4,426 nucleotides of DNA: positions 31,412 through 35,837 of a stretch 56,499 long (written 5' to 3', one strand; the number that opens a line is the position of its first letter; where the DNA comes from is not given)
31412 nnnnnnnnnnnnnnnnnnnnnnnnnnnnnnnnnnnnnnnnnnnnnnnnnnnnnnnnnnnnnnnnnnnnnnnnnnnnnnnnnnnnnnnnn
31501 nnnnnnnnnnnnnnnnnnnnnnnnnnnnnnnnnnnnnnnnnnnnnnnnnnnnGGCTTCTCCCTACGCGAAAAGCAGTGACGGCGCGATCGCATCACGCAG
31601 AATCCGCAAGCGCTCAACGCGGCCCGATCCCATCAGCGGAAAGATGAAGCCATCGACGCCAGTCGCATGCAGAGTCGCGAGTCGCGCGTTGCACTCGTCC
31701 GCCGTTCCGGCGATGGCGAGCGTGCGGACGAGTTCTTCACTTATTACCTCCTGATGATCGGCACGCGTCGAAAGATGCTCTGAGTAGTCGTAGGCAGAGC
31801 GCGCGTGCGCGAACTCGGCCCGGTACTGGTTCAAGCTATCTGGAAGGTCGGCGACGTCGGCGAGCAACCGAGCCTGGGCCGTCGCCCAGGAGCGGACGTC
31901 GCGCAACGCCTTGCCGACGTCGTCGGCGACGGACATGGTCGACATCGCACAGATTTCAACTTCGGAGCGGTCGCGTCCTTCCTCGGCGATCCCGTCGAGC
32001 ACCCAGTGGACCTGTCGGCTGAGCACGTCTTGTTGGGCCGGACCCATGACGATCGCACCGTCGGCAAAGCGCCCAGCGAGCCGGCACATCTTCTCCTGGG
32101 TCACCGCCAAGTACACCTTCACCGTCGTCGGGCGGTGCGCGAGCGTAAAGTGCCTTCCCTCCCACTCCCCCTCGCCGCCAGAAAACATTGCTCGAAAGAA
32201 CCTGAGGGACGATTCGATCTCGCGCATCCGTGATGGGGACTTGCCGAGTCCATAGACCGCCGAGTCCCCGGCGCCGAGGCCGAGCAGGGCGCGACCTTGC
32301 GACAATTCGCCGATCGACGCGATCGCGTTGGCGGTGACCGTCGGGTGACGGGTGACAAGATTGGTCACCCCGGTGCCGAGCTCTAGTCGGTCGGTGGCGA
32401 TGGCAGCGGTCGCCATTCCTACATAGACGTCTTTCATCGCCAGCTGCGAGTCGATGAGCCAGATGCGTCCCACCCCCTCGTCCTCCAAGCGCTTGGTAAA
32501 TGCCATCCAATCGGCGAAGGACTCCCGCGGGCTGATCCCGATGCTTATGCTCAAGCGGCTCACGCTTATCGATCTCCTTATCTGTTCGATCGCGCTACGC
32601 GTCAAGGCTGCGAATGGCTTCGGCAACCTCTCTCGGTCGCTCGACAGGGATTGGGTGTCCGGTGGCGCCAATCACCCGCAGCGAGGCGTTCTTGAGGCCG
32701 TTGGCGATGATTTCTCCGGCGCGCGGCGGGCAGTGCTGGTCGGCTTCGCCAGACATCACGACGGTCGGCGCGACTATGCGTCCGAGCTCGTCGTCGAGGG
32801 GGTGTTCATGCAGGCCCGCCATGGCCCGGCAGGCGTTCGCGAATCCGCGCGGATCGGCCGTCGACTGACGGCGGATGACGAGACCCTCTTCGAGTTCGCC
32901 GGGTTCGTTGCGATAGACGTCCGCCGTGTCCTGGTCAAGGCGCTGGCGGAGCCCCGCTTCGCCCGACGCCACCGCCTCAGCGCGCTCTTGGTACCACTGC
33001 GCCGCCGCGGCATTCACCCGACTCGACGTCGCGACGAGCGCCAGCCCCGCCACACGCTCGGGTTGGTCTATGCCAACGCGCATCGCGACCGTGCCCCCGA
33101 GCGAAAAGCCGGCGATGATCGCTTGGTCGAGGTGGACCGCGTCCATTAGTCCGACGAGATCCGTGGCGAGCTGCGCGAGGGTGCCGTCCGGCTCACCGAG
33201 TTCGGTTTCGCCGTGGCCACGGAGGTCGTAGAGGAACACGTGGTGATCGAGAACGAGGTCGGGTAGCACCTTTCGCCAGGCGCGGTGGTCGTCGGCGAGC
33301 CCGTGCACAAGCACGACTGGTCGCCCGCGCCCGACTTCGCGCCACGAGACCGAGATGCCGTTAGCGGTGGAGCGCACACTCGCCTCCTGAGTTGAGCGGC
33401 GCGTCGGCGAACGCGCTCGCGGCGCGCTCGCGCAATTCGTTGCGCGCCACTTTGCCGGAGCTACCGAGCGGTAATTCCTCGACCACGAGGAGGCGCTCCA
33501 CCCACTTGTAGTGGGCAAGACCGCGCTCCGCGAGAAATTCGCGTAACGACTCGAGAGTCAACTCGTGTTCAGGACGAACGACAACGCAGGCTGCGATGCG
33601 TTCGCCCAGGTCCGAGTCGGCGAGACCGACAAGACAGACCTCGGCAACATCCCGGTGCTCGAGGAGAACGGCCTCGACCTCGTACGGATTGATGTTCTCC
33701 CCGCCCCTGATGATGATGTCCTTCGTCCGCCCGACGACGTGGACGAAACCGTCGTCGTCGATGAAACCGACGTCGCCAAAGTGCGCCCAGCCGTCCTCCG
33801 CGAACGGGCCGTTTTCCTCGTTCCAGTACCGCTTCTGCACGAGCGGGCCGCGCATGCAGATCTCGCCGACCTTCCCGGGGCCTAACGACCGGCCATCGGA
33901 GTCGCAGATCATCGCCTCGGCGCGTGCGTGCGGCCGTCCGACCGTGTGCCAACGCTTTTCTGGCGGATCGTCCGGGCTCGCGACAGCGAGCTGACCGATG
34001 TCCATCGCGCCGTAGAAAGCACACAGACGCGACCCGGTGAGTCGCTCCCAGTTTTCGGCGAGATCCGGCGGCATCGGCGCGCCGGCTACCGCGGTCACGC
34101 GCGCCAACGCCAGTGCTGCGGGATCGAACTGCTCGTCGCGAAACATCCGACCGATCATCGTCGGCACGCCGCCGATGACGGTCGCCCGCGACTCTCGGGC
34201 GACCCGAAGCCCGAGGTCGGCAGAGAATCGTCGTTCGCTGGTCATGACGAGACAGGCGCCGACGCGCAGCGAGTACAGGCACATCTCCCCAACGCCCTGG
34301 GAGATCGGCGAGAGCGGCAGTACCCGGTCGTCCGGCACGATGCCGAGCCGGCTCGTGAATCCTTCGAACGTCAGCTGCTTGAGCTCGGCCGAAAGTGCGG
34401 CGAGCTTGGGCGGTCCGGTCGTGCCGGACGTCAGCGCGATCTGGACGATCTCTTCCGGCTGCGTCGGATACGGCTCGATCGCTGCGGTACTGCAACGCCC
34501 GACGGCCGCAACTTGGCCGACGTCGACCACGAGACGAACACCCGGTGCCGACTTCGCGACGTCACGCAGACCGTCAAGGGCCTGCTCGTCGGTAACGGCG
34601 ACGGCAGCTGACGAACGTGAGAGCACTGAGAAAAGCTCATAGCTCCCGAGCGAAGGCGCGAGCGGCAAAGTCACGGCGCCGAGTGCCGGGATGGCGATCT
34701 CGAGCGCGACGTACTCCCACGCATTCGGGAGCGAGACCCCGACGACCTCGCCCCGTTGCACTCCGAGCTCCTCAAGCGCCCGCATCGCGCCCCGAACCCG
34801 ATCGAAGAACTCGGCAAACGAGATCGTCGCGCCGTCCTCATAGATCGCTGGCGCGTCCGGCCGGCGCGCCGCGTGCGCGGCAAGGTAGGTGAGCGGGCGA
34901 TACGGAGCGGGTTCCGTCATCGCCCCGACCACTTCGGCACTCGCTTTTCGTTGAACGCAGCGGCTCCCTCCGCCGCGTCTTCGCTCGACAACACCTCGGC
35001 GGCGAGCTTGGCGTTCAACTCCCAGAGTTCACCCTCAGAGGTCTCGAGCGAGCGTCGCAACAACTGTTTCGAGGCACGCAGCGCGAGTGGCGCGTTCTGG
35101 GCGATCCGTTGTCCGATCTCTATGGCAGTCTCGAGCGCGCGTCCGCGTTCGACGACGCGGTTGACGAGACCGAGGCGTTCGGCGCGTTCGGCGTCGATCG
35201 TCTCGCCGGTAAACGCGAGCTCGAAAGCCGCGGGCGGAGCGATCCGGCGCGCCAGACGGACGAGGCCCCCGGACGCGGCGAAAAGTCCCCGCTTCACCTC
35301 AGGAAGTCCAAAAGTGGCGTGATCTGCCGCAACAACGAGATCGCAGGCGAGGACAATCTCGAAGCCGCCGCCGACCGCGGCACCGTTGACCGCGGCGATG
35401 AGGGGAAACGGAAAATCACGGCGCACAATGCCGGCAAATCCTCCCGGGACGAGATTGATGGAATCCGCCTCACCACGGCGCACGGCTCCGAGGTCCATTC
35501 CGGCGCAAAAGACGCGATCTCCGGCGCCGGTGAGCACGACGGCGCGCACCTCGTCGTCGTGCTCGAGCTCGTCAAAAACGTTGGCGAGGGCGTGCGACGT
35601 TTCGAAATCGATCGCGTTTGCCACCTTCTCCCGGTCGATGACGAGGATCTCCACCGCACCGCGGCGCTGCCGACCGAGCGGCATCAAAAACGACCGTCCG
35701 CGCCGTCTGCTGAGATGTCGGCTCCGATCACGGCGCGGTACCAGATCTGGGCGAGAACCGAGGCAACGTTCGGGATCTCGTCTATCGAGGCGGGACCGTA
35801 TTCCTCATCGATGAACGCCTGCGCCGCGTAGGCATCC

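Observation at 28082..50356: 22 co-directional genes joining a nucleoside-type importer, PncA, aryl-CoA ligases, a Mo-hydroxylase and a Bad-like CoA module: candidate undescribed CoA-dependent N-heterocyclic amide/acid pathway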

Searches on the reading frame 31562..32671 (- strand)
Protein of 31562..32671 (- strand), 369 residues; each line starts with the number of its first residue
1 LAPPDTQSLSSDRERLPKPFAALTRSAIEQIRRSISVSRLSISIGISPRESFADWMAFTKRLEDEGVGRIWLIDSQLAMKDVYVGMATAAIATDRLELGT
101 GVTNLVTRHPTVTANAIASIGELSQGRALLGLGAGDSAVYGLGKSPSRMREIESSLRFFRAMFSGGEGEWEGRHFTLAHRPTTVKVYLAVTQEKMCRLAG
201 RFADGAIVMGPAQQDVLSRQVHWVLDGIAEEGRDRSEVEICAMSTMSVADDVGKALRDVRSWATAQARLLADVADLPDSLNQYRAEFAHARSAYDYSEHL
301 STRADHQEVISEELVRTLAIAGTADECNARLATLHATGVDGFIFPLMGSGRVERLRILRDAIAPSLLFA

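Call 4: search_protein_families(library=pfam, proteins=[window:31562-32671:-], max_evalue=0.00001)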
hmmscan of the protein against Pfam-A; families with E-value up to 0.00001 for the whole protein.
window:31562-32671:- (369 aa): 1 family
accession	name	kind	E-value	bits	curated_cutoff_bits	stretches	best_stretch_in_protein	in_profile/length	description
PF00296.26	Bac_luciferase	-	2.1e-48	165.7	27.9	1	50-340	20-313/314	Luciferase-like monooxygenase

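Call 16: search_protein_families(library=ncbifam, proteins=[window:31562-32563:-], max_evalue=0.00001)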
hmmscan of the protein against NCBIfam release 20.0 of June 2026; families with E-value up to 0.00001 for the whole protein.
window:31562-32563:- (333 aa): 21 families
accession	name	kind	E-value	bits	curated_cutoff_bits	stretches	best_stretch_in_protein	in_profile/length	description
TIGR03842.1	F420_CPS_4043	hypoth_equivalog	2.4e-41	141.9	295.45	1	21-329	17-328/329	TIGR03842 family LLM class F420-dependent oxidoreductase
NF002619.0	PRK02271.1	equivalog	6.9e-40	137.3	276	1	6-308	3-305/329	5,10-methylenetetrahydromethanopterin reductase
TIGR03555.1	F420_mer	equivalog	5.3e-34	118.1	348.7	1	8-304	3-300/325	5,10-methylenetetrahydromethanopterin reductase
TIGR03619.1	F420_Rv2161c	subfamily_domain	3.6e-23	82.4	166.9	1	42-231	42-240/247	TIGR03619 family F420-dependent LLM class oxidoreductase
TIGR03560.1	F420_Rv1855c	subfamily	8.5e-23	81.3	231.4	1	7-204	3-224/227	TIGR03560 family F420-dependent LLM class oxidoreductase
TIGR03841.1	F420_Rv3093c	subfamily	1.5e-20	73.8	213.65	1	20-306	13-292/298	LLM class F420-dependent oxidoreductase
TIGR03857.1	F420_MSMEG_2249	hypoth_equivalog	5.7e-20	71.8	218.4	1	23-307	20-320/329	TIGR03857 family LLM class F420-dependent oxidoreductase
TIGR03617.1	F420_MSMEG_2256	subfamily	1.3e-19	70.3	278.15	1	24-304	2-294/318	TIGR03617 family F420-dependent LLM class oxidoreductase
TIGR03564.1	F420_MSMEG_4879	subfamily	2.5e-19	69.9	234.25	1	24-224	6-212/265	TIGR03564 family F420-dependent LLM class oxidoreductase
TIGR03559.1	F420_Rv3520c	subfamily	4e-19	68.8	335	2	6-99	4-93/325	LLM class F420-dependent oxidoreductase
TIGR03621.1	F420_MSMEG_2516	subfamily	4.3e-18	65.5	213.15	1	8-193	5-196/295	TIGR03621 family F420-dependent LLM class oxidoreductase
TIGR04024.1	F420_NP1902A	hypoth_equivalog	9.1e-17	60.8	345.4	1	5-304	3-306/330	TIGR04024 family LLM class F420-dependent oxidoreductase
TIGR03557.1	F420_G6P_family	subfamily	6.7e-15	55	210.4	1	46-209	49-219/316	TIGR03557 family F420-dependent LLM class oxidoreductase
TIGR03854.1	F420_MSMEG_3544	hypoth_equivalog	2.4e-13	50.1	295.6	1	6-176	2-185/290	TIGR03854 family LLM class F420-dependent oxidoreductase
TIGR03554.1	F420_G6P_DH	equivalog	2.1e-12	46.7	420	1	50-228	56-249/331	glucose-6-phosphate dehydrogenase (coenzyme-F420)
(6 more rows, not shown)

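Call 37: search_solved_structures(query=window:31562-32563:-, max_evalue=1e-8)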
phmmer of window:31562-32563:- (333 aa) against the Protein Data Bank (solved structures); distinct sequences matched with E-value up to 1e-8: 7.
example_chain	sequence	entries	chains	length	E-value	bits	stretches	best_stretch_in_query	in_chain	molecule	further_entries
1z69_A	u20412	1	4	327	6.4e-31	110.9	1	21-308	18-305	Coenzyme F420-dependent N(5),N(10)-methylenetetrahydromethanopterin reductase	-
8qq8_A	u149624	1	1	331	3.4e-25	92.1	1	8-220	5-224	5,10-methylenetetrahydromethanopterin reductase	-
8qpl_A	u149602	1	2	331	3.4e-25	92.1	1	8-220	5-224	5,10-methylenetetrahydromethanopterin reductase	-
8qpm_A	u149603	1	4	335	3.4e-25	92.1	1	8-220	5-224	5,10-methylenetetrahydromethanopterin reductase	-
1f07_A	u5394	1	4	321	1.2e-23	87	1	8-327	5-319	COENZYME F420-DEPENDENT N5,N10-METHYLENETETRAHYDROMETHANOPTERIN REDUCTASE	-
1ezw_A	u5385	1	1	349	2.2e-18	69.7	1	4-105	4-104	COENZYME F420-DEPENDENT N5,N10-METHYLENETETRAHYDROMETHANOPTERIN REDUCTASE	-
5lxe_A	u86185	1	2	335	4.1e-11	45.9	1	52-229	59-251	F420-dependent glucose-6-phosphate dehydrogenase 1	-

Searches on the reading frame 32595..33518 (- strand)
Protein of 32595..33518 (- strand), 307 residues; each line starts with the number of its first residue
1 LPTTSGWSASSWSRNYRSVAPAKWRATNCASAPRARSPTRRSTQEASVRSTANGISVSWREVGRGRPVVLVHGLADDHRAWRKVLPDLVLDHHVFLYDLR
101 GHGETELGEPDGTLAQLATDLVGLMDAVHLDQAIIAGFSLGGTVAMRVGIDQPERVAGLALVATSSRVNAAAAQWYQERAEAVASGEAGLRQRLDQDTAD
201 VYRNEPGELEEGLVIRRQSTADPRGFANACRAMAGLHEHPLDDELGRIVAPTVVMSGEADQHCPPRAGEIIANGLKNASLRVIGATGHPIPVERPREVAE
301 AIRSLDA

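Call 4: search_protein_families(library=pfam, proteins=[window:32595-33518:-], max_evalue=0.00001)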
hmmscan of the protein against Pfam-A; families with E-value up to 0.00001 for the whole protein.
window:32595-33518:- (307 aa): 4 families
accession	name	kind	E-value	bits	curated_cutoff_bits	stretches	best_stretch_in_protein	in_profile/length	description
PF00561.26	Abhydrolase_1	-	1.7e-25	90.5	25.8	1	67-295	2-245/245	alpha/beta hydrolase fold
PF12697.13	Abhydrolase_6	-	2.5e-21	77.8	26.3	1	68-301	1-217/217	Alpha/beta hydrolase family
PF12146.15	Hydrolase_4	-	1.1e-16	61.3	27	1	68-290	7-234/239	Serine aminopeptidase, S33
PF03096.20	Ndr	-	1.9e-06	27.2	23.3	1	110-179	78-146/283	Ndr family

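Call 16: search_protein_families(library=ncbifam, proteins=[window:32595-33377:-], max_evalue=0.00001)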
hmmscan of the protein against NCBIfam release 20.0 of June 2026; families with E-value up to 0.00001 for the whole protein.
window:32595-33377:- (260 aa): 28 families (the best 25 are shown)
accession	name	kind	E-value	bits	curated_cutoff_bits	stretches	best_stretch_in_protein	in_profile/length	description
NF051488.1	bifunc_PcaDC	exception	3.5e-47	161.3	390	1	18-257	12-248/375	bifunctional 3-oxoadipate enol-lactonase/4-carboxymuconolactone decarboxylase PcaDC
TIGR02427.1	protocat_pcaD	equivalog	1.6e-40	139.1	255.85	1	19-256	14-247/251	3-oxoadipate enol-lactonase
NF051487.1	bifunc_PcaCD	exception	1.8e-33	116.3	430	1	17-257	169-409/413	bifunctional 4-carboxymuconolactone decarboxylase/3-oxoadipate enol-lactonase PcaCD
NF011457.0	PRK14875.1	equivalog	3.6e-29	101.9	307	1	7-257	119-367/372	acetoin dehydrogenase dihydrolipoyllysine-residue acetyltransferase subunit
TIGR03695.1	menH_SHCHC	equivalog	3.3e-23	82.4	208.55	1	19-257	3-249/252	2-succinyl-6-hydroxy-2,4-cyclohexadiene-1-carboxylate synthase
NF050089.1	i_nPHAscl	equivalog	1.2e-22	80.4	300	1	5-120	4-120/288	intracellular short-chain-length polyhydroxyalkanoate depolymerase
TIGR03611.1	RutD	equivalog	2.9e-22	79.3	238.5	1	18-256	13-252/258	pyrimidine utilization protein D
TIGR03056.1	bchO_mg_che_rel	equivalog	2.1e-19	69.6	172.55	1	8-255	16-273/278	alpha/beta fold hydrolase BchO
TIGR01738.1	bioH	equivalog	3.9e-18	66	206.95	1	18-129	3-109/245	pimeloyl-ACP methyl ester esterase BioH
NF052610.1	macro_16_ester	equivalog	8.1e-17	61.5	420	1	45-120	52-130/281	alpha/beta fold macrolide esterase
NF002938.0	PRK03592.1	equivalog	8.9e-17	61.4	241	1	5-135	17-146/298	haloalkane dehalogenase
NF007954.0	PRK10673.1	equivalog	3.4e-16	59.3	399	1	19-256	17-249/255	esterase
NF004514.1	PRK05855.1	equivalog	1.6e-14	53.4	455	1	6-87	8-93/578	SDR family oxidoreductase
NF053693.1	esterase_mleCBF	exception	4.3e-12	46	564.5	1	46-118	53-128/279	CBF family alpha/beta fold macrolide esterase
NF053684.1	esterase_mleBCA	exception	5e-12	45.6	570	1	50-118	57-128/281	BCA family alpha/beta fold macrolide esterase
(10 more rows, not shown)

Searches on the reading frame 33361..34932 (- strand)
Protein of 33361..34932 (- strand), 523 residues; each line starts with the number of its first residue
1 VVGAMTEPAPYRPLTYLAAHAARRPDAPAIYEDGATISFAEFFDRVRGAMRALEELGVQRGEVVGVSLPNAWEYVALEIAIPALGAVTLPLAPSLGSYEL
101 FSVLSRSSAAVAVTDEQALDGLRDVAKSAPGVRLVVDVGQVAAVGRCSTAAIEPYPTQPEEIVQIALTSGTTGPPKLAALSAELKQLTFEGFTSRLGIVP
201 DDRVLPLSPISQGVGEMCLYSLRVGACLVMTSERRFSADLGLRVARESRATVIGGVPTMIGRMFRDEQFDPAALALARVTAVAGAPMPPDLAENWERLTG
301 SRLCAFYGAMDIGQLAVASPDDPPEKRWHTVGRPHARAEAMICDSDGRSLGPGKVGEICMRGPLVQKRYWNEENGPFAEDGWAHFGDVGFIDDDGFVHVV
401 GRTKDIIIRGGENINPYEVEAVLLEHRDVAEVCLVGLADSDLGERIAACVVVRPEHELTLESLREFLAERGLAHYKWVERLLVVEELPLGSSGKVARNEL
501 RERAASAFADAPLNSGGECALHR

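Call 4: search_protein_families(library=pfam, proteins=[window:33361-34932:-], max_evalue=0.00001)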
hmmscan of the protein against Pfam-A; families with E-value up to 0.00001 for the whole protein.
window:33361-34932:- (523 aa): 2 families
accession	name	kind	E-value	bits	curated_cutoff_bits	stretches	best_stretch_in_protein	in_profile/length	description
PF00501.34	AMP-binding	-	1.1e-61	209.3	29.9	1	18-370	2-384/384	AMP-binding enzyme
PF13193.12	AMP-binding_C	-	2e-13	51.5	24.5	1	418-494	1-76/76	AMP-binding enzyme C-terminal domain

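Call 16: search_protein_families(library=ncbifam, proteins=[window:33361-34932:-], max_evalue=0.00001)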
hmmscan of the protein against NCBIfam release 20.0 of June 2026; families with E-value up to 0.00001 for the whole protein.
window:33361-34932:- (523 aa): 103 families (the best 25 are shown)
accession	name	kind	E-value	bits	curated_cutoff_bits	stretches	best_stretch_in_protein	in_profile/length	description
NF004837.0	PRK06187.1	subfamily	3.7e-93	312.6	476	1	16-506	13-524/531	long-chain-fatty-acid--CoA ligase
NF009233.0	PRK12583.1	subfamily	3.1e-80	270.1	832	2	159-508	200-554/558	fatty acid CoA ligase family protein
NF005702.0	PRK07514.1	subfamily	1.7e-70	237.9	558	1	17-509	9-505/506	malonyl-CoA synthase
NF006182.0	PRK08316.1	subfamily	4.7e-70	236.5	663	1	20-507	20-520/523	fatty acyl-CoA synthetase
NF004114.0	PRK05605.1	equivalog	4.3e-67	226.7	766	2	157-504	218-569/575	long-chain-fatty-acid--CoA ligase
NF004797.0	PRK06145.1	equivalog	3.3e-66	223.7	850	1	16-503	7-494/499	acyl-CoA synthetase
NF005801.1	PRK07656.1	equivalog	4.1e-65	220.3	657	1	17-501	7-500/500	FadD3 family acyl-CoA ligase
TIGR03208.1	cyc_hxne_CoA_lg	equivalog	2.4e-64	218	792.3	1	22-502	33-538/538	cyclohexanecarboxylate-CoA ligase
NF004758.0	PRK06087.1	equivalog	9.8e-64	215.7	736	1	20-503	33-534/548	medium-chain fatty-acid--CoA ligase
NF005307.0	PRK06839.1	equivalog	1.7e-63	215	748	1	18-503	9-492/496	o-succinylbenzoate--CoA ligase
NF005676.0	PRK07470.1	equivalog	5e-63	213.5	774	1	16-503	25-528/544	acyl-CoA synthetase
NF052580.1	Str24CoAsynCasG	equivalog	5.1e-62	209.9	750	1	19-500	48-546/548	steroid-24-oyl-CoA synthetase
NF004511.1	PRK05852.1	equivalog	4.7e-61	206.9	650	1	17-504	5-504/505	FadD7 family fatty acid--CoA ligase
NF002966.0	PRK03640.1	equivalog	2e-58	198.2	556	1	16-504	7-480/483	o-succinylbenzoate--CoA ligase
NF009921.1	PRK13382.1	exception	1.6e-57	195.5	850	1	17-501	42-529/529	acyl-CoA ligase FadD12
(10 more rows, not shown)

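Call 36: search_solved_structures(query=window:33361-34932:-, max_evalue=1e-40)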
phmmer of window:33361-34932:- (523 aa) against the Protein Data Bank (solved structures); distinct sequences matched with E-value up to 1e-40: 24.
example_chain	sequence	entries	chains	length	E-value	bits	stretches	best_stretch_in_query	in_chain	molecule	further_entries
5ie0_A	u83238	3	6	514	4.8e-49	170.8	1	21-499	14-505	Oxalate--CoA ligase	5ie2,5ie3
8r2q_A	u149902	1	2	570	1e-47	166.4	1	16-505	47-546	Probable fatty-acid-CoA ligase FadD5 (Fatty-acid-CoA synthetase) (Fatty-acid-CoA synthase)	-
6qjz_A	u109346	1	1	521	3.6e-47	164.6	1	44-503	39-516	oxalyl CoA-synthetase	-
7tyb_A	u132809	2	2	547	1.1e-46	163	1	17-504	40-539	Pyochelin biosynthesis protein PchD | Pyochelin biosynthesis salicyl-AMP ligase PchD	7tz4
6sq8_A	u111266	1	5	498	1.2e-46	162.8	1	30-497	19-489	Fatty acid CoA ligase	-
6h1b_A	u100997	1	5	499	4e-46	161.1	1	30-493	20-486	Fatty acid CoA ligase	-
5x8f_A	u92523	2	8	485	6.2e-46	160.5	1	17-503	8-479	2-succinylbenzoate--CoA ligase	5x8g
5buq_A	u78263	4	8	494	1e-45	159.8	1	17-503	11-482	2-succinylbenzoate--CoA ligase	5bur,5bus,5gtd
8weu_A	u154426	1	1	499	1.3e-45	159.4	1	21-503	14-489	Fatty-acyl-CoA synthase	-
8wev_A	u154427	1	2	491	1.9e-45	158.9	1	21-503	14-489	Feruloyl-CoA Synthetase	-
4gxq_A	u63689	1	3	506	3.3e-45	158.1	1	34-503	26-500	Malonyl CoA synthetase, Benzoate-CoA ligase Chimeric protein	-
3a9u_A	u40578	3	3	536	5.7e-45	157.3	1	33-505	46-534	4-coumarate--CoA ligase | 4-coumarate:CoA ligase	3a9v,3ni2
3g7s_A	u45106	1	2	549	9.3e-45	156.6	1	27-506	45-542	Long-chain-fatty-acid--CoA ligase (FadD-1)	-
3r44_A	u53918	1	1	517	3.5e-44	154.7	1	40-505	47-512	fatty acyl CoA synthetase FADD13 (FATTY-ACYL-CoA SYNTHETASE)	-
4fuq_A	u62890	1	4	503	2e-43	152.2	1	34-503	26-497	Malonyl CoA synthetase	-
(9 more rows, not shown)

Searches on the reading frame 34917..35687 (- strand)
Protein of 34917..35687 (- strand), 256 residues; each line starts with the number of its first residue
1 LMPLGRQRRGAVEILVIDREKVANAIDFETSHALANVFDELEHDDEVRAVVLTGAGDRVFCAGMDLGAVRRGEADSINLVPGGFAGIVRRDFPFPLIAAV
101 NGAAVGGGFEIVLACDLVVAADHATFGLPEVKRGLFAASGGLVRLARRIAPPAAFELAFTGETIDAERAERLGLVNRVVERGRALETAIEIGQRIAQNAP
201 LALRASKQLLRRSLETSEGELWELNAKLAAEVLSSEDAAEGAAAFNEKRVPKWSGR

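Call 4: search_protein_families(library=pfam, proteins=[window:34917-35687:-], max_evalue=0.00001)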
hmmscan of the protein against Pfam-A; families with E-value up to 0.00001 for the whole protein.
window:34917-35687:- (256 aa): 2 families
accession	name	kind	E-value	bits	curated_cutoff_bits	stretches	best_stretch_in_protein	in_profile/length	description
PF00378.25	ECH_1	-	4e-58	197.1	27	1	11-255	5-250/251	Enoyl-CoA hydratase/isomerase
PF16113.10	ECH_2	-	6.1e-30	105.3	27.2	1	13-183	2-176/335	Enoyl-CoA hydratase/isomerase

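Call 16: search_protein_families(library=ncbifam, proteins=[window:34917-35687:-], max_evalue=0.00001)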
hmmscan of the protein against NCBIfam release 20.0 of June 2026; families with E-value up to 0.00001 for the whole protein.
window:34917-35687:- (256 aa): 73 families (the best 25 are shown)
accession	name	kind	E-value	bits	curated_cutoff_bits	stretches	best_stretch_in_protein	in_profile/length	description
NF006100.0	PRK08252.1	subfamily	1.5e-88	296.7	282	1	7-256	8-254/254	crotonase/enoyl-CoA hydratase family protein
NF051848.1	EnCoAHydtEchA19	equivalog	9.9e-77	258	400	1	7-256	5-258/258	enoyl-CoA hydratase EchA19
NF002936.2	PRK03580.1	equivalog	9.3e-65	218.5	500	1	7-256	8-261/261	crotonobetainyl-CoA hydratase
NF042430.2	EnCoAhydt_DpgD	equivalog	1.3e-63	214.9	400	1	7-256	2-258/258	enoyl-CoA-hydratase DpgD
NF005864.0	PRK07799.1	equivalog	5e-60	202.9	316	1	7-255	13-265/266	crotonase/enoyl-CoA hydratase family protein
NF005802.0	PRK07657.1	equivalog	7e-54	183.1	363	1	11-255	13-259/260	enoyl-CoA hydratase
NF004475.0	PRK05809.1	subfamily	2.2e-53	181.4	394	1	8-254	10-258/260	short-chain-enoyl-CoA hydratase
NF046063.1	oxepin_alt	equivalog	3.1e-53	180.9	300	1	6-252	4-254/254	oxepin-CoA hydrolase, alternative type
NF006566.0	PRK09076.1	subfamily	2.8e-52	177.9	286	1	5-254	8-258/260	enoyl-CoA hydratase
NF006007.0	PRK08138.1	subfamily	1.2e-51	175.7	355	1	10-256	16-261/261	enoyl-CoA hydratase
NF004781.0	PRK06127.1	subfamily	1e-50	172.9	291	1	7-256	16-269/269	enoyl-CoA hydratase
NF005126.0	PRK06563.1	subfamily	1e-50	172.6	261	1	6-256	11-263/263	crotonase/enoyl-CoA hydratase family protein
NF005700.0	PRK07511.1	subfamily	4.4e-50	170.7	274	1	5-253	6-258/260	enoyl-CoA hydratase family protein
NF007239.0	PRK09674.1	equivalog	8.7e-50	169.6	371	1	7-256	9-257/257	2,3-dehydroadipyl-CoA hydratase PaaF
NF006699.0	PRK09245.1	subfamily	2.8e-49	167.8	354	1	4-255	5-265/266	crotonase/enoyl-CoA hydratase family protein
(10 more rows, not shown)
